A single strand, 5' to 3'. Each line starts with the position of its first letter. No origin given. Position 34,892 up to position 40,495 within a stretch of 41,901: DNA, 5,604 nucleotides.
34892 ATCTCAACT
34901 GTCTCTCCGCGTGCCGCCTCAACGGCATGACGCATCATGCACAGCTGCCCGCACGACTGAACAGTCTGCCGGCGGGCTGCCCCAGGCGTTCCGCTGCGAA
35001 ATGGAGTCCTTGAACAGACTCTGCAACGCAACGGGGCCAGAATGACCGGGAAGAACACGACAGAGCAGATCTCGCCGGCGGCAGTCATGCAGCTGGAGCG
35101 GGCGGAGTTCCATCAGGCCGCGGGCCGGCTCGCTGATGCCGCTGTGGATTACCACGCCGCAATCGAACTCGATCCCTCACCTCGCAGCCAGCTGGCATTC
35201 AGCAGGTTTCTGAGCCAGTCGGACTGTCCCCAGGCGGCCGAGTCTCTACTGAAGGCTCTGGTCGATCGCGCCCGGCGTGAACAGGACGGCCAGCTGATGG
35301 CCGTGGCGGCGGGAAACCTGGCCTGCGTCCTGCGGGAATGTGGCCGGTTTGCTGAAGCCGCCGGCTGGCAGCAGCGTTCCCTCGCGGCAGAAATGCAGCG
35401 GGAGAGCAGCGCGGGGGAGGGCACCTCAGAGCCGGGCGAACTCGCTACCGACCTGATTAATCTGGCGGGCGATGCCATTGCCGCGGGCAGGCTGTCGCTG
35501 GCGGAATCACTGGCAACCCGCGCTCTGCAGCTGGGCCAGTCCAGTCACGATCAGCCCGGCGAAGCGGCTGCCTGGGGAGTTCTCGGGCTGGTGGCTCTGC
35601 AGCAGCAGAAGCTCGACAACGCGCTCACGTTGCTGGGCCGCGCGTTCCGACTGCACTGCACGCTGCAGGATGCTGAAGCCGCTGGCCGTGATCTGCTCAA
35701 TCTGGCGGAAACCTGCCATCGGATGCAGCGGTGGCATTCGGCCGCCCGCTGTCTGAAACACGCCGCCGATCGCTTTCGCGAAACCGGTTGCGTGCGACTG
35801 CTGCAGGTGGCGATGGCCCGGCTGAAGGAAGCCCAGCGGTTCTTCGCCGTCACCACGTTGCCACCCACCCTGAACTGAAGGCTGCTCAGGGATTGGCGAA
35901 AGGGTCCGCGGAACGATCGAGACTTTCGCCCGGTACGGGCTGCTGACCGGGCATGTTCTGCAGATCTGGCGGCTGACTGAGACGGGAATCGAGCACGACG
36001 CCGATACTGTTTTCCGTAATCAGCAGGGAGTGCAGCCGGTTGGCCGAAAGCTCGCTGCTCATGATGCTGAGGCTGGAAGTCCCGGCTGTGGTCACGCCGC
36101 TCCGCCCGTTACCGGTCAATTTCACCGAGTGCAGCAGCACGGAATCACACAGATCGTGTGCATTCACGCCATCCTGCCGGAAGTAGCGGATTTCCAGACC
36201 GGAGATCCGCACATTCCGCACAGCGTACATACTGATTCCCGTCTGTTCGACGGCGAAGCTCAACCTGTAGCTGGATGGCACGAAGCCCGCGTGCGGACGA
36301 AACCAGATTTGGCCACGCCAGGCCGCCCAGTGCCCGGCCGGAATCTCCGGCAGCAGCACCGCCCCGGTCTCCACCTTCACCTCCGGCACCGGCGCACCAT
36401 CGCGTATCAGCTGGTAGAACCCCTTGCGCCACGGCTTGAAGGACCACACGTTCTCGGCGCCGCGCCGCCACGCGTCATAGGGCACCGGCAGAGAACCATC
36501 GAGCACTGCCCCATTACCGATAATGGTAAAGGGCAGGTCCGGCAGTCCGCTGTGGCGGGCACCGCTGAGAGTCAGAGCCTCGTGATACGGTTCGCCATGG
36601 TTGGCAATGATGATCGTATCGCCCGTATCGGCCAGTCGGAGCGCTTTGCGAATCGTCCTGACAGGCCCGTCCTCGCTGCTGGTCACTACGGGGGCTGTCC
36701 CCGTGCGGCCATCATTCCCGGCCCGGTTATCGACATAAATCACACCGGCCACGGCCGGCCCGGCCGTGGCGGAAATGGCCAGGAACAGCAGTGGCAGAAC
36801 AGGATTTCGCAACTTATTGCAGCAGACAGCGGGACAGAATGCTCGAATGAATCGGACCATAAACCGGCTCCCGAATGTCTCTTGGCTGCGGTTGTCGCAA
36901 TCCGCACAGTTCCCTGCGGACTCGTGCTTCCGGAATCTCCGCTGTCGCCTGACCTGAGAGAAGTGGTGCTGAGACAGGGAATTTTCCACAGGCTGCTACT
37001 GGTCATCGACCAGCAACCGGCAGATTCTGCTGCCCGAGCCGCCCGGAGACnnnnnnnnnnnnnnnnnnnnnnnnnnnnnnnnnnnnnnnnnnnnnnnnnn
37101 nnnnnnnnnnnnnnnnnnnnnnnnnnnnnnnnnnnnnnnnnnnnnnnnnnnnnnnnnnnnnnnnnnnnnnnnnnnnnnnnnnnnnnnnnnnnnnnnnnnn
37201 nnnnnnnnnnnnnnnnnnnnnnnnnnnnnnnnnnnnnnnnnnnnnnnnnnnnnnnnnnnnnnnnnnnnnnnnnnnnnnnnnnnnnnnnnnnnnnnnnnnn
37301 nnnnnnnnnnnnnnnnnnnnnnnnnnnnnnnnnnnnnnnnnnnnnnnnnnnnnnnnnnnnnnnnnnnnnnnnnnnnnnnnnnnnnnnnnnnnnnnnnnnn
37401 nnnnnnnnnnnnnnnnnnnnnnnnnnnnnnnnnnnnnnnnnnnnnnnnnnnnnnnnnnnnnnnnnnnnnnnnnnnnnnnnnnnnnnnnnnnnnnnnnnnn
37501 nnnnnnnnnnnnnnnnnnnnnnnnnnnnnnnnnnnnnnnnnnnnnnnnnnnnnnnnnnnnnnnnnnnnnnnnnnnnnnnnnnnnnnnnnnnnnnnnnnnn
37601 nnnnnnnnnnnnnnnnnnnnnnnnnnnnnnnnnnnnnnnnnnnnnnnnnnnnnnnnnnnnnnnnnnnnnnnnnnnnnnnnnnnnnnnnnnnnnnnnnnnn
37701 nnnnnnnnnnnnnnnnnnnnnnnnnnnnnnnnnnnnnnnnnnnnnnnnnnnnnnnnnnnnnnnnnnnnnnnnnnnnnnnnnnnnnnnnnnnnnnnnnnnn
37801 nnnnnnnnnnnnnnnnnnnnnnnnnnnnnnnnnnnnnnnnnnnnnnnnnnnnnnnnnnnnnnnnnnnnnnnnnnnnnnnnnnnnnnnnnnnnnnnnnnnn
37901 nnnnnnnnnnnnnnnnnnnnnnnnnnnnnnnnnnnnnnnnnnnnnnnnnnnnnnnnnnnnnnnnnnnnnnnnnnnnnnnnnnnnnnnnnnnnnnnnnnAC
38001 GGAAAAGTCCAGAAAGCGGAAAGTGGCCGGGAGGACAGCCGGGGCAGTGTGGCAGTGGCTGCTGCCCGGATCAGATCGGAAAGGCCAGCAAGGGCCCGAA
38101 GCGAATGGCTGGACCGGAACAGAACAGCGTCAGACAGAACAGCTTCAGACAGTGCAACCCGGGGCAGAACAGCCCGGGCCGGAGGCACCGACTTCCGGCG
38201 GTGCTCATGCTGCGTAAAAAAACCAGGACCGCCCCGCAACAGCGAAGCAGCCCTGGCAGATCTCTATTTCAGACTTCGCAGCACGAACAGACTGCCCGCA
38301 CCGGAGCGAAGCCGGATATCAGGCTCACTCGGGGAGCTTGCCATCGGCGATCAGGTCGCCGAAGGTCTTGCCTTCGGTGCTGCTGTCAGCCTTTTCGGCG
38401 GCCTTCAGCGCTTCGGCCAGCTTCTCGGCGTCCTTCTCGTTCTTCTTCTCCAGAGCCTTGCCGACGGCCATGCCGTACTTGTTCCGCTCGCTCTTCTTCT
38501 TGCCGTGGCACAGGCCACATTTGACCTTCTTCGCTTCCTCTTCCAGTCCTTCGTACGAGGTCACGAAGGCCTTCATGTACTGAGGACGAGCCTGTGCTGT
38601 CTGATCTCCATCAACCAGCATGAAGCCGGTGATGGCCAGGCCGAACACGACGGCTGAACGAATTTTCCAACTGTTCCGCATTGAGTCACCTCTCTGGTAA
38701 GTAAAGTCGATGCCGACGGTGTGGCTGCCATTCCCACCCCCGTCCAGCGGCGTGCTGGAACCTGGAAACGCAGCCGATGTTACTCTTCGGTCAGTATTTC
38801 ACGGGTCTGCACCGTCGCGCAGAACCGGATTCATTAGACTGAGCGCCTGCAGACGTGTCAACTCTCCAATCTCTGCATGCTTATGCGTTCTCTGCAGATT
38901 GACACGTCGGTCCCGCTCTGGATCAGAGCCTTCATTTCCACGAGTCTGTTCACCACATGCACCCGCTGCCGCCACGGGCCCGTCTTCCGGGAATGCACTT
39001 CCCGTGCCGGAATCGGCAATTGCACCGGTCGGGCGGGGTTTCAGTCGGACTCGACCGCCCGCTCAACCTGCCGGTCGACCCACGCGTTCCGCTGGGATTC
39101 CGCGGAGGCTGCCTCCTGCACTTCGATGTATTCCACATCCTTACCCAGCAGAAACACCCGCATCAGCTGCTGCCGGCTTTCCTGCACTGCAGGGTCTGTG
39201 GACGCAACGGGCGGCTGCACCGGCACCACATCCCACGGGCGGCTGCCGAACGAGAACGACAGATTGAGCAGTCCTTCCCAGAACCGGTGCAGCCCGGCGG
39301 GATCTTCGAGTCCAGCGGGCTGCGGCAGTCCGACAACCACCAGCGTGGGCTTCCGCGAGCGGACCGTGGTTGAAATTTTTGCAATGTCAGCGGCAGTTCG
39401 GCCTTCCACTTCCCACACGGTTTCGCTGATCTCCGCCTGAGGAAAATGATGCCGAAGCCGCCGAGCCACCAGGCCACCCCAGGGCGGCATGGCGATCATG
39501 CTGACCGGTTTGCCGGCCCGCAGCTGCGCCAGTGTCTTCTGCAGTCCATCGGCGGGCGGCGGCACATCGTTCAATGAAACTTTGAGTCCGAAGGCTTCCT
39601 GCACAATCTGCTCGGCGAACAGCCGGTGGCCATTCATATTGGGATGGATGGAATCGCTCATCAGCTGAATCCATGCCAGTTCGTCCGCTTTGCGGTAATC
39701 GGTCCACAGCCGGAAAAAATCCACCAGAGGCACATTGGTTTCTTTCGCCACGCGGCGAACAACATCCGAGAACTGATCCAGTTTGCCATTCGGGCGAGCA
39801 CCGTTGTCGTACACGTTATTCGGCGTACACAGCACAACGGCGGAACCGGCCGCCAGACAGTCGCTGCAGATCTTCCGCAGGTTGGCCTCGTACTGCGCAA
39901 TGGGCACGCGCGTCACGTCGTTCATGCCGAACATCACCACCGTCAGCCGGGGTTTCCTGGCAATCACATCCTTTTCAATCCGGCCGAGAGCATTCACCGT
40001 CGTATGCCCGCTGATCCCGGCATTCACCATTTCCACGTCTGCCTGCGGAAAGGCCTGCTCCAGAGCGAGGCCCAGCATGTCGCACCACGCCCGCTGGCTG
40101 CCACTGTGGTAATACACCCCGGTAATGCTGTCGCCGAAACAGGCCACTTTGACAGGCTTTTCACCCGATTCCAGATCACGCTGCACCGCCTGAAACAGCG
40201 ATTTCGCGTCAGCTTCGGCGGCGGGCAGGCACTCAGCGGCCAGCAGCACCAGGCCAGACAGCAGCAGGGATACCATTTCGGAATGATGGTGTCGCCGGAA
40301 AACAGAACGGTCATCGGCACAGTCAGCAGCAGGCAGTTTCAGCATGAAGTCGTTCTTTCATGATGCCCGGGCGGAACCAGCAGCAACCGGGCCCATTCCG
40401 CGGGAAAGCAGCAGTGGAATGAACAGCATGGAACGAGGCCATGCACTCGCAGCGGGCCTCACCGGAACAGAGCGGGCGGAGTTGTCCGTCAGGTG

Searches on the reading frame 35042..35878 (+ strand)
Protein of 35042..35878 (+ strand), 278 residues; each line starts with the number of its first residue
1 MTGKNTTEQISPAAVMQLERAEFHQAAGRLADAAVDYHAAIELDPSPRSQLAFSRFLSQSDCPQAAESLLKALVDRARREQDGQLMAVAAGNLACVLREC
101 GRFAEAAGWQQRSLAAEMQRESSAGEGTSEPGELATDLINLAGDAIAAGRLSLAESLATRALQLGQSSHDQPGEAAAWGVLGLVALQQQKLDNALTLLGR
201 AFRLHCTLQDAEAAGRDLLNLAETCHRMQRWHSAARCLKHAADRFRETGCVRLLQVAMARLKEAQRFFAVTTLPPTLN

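Call 3: search_protein_families(library=pfam, proteins=[window:35042-35878:+], max_evalue=0.01)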
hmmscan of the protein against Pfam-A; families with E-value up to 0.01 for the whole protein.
window:35042-35878:+ (278 aa): 13 families
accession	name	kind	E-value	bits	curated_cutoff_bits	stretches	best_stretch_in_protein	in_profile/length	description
PF13424.12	TPR_12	-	2.5e-15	56.9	30.1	2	138-204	6-74/77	Tetratricopeptide repeat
PF07719.23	TPR_2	-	1.9e-09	37.4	27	0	19-46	6-33/34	Tetratricopeptide repeat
PF00515.34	TPR_1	-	3.5e-08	33.4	27.8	0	20-46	7-33/34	Tetratricopeptide repeat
PF13374.12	TPR_10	-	9e-06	26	27.5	1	87-115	2-30/42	Tetratricopeptide repeat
PF13432.12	TPR_16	-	1.4e-05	25.9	32.7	1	142-201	4-56/65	Tetratricopeptide repeat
PF13176.12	TPR_7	-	3.3e-05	24.1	27.9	0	91-121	3-33/36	Tetratricopeptide repeat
PF14559.12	TPR_19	-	0.00019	22.1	25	0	26-82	3-60/68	Tetratricopeptide repeat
PF13181.12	TPR_8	-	0.00038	20.8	25.7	0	175-203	1-29/34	Tetratricopeptide repeat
PF13414.12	TPR_11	-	0.00045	20.3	26.8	0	27-46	7-26/42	TPR repeat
PF25058.1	ARM_TT21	-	0.002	18.6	27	0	183-262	15-104/155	Tetratricopeptide repeat protein 21 ARM repeat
PF14938.12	SNAP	-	0.0041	17.1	25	1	177-267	17-110/282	Soluble NSF attachment protein, SNAP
PF23914.1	TPR_CcmH_CycH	-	0.0072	16.6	42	0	157-210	32-85/158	Cytochrome c-type biogenesis protein H TPR domain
PF12862.13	ANAPC5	-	0.0093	16.4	23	0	184-261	7-84/91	Anaphase-promoting complex subunit 5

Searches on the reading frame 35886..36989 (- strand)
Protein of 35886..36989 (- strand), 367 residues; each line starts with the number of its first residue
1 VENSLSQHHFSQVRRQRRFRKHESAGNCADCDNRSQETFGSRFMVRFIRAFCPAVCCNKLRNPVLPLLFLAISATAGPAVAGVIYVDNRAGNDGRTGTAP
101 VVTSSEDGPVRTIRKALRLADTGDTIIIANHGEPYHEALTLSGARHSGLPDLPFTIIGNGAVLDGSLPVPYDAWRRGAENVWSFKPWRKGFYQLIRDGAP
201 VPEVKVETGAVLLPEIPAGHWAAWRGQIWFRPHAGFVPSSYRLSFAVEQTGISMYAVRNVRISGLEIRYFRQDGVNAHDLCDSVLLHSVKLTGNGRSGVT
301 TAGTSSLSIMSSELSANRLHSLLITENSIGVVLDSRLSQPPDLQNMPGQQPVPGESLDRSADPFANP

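Call 3: search_protein_families(library=pfam, proteins=[window:35886-36989:-], max_evalue=0.01)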
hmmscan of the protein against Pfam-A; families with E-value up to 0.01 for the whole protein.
window:35886-36989:- (367 aa): 2 families
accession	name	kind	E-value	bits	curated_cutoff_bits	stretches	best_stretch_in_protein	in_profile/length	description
PF13229.12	Beta_helix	-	0.00012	22.2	25.9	1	248-335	45-132/158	Right handed beta helix region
PF07602.17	DUF1565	-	0.0018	18.1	20.3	0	103-130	8-35/257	Protein of unknown function (DUF1565)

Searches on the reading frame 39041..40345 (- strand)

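Call 38: search_protein_families(library=pfam, proteins=[window:39041-40345:-], max_evalue=0.001)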
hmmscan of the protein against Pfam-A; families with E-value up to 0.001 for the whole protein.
window:39041-40345:- (434 aa): 4 families
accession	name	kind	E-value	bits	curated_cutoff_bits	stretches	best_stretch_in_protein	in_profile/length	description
PF13472.12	Lipase_GDSL_2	-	3.9e-31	109.4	32.9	1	69-242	1-178/178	GDSL-like Lipase/Acylhydrolase family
PF00657.28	Lipase_GDSL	-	3.7e-21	76.7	23.6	1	67-247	1-208/208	GDSL-like Lipase/Acylhydrolase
PF25182.1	NonGDSL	-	3.4e-16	59.7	80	1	41-222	5-184/220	Non-GDSL lipase-like family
PF04311.20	DUF459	-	4.3e-05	23.4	27.2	1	67-249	2-196/197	Protein of unknown function (DUF459)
